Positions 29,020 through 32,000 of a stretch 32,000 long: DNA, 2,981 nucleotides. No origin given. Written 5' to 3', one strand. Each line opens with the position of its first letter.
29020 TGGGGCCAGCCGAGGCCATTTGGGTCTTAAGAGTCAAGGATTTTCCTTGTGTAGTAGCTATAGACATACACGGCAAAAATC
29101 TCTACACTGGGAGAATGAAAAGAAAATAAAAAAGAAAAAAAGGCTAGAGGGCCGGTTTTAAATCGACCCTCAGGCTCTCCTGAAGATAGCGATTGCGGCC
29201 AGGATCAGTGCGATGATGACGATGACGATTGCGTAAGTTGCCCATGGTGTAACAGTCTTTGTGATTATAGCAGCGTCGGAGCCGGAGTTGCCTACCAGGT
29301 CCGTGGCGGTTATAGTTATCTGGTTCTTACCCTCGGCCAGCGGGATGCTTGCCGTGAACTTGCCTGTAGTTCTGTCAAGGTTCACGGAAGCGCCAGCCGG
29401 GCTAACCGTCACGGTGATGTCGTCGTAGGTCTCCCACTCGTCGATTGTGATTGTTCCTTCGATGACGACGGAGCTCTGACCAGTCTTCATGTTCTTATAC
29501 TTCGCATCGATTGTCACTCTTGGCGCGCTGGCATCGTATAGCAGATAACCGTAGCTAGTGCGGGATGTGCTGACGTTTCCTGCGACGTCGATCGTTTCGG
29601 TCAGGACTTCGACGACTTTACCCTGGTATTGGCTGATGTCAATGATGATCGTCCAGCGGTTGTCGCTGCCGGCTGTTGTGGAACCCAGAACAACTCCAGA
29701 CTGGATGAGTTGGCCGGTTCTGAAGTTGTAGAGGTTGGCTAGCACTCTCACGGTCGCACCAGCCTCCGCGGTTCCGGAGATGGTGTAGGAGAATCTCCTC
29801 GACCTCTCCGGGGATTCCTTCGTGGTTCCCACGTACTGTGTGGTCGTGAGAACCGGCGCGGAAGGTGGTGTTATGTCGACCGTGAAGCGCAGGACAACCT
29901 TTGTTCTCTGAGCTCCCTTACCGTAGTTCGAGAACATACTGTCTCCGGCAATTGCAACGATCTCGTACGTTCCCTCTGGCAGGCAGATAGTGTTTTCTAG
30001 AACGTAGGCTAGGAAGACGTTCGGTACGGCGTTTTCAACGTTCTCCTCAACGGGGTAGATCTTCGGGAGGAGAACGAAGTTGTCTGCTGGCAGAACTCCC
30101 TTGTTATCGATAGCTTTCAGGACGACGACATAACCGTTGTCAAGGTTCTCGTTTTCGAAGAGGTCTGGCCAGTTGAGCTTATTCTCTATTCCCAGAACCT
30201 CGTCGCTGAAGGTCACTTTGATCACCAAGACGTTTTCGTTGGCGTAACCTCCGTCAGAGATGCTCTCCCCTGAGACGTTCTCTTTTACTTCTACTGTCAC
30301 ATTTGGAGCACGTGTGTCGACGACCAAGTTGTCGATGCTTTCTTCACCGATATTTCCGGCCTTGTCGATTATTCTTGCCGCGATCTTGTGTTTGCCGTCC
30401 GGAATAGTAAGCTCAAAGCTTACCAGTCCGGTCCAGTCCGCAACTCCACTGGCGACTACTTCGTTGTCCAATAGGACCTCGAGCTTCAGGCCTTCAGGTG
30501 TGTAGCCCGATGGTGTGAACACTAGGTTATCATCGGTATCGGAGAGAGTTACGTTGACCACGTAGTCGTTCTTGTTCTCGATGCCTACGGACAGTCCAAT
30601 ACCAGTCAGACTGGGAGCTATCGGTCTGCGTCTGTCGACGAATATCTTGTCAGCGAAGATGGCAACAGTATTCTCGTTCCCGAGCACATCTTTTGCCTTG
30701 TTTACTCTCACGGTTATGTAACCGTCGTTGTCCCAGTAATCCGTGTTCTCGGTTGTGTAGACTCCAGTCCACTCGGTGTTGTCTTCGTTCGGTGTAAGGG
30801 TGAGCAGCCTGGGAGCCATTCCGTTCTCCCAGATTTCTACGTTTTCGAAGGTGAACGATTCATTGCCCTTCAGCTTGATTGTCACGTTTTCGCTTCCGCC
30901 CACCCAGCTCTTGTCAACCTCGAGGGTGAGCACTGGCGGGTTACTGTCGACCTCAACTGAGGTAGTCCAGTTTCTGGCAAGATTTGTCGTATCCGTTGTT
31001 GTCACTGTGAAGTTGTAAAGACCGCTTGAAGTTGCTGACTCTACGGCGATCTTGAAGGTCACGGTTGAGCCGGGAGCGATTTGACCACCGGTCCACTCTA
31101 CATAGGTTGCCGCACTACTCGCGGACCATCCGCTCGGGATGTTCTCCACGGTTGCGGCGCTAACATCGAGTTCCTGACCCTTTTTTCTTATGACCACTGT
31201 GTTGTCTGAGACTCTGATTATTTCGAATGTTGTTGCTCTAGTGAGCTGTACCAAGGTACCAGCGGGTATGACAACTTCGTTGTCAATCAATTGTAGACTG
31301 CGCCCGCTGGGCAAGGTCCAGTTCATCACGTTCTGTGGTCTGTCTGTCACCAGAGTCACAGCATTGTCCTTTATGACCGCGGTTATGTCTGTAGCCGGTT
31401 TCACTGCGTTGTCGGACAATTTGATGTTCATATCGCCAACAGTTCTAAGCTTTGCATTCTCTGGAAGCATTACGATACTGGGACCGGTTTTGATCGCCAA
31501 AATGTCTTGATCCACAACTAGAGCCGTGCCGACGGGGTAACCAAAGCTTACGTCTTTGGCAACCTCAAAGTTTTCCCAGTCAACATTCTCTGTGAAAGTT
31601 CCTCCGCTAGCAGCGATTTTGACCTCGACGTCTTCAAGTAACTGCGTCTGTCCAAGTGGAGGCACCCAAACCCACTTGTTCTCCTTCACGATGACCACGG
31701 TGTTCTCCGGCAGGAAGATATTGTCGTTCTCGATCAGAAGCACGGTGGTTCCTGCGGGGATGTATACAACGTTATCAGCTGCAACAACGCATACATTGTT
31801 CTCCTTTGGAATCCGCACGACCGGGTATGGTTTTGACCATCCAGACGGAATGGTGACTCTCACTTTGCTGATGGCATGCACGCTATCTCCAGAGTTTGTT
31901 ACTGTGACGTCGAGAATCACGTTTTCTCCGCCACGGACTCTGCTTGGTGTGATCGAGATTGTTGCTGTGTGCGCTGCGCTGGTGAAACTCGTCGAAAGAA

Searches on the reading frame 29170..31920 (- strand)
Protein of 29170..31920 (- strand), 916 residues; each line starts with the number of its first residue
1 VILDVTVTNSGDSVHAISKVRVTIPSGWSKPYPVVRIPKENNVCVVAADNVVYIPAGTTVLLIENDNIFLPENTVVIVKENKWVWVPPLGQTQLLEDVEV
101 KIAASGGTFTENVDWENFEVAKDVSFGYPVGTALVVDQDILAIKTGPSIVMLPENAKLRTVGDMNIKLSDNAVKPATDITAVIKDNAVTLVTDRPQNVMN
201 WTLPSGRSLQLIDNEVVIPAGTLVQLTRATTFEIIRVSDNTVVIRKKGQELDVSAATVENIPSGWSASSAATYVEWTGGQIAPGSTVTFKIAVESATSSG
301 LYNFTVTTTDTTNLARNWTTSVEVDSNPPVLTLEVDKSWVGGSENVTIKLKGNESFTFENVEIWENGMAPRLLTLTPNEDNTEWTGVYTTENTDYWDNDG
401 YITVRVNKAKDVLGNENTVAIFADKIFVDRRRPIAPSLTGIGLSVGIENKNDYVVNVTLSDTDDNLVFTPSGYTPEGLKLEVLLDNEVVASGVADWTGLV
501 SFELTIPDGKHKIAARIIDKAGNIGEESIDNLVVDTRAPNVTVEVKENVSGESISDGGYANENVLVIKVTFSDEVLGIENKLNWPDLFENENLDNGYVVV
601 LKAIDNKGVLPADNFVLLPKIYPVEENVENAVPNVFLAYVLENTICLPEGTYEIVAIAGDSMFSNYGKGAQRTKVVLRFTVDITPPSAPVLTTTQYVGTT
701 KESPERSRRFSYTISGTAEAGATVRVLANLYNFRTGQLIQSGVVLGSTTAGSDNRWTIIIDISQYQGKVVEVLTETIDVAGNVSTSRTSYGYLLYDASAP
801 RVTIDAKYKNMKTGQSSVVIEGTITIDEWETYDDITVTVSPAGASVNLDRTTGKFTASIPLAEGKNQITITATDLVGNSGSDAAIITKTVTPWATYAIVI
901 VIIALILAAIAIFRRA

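Call 73: search_protein_families(library=pfam, proteins=[window:29170-31920:-], max_evalue=0.01)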
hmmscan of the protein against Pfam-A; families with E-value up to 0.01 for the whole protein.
window:29170-31920:- (916 aa): 4 families
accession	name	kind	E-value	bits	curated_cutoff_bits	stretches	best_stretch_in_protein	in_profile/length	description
PF19077.6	Big_13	-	2.5e-10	41.2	27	2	479-536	42-102/102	Bacterial Ig-like domain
PF09136.16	Glucodextran_B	-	1.6e-09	38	27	1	800-884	1-77/83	Glucodextranase, domain B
PF17936.7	Big_6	-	1.9e-07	31.7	27.6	1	713-786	16-76/83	Bacterial Ig domain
PF10633.15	NPCBM_assoc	-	0.0016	19.1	24.4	0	4-58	10-64/78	NPCBM-associated, NEW3 domain of alpha-galactosidase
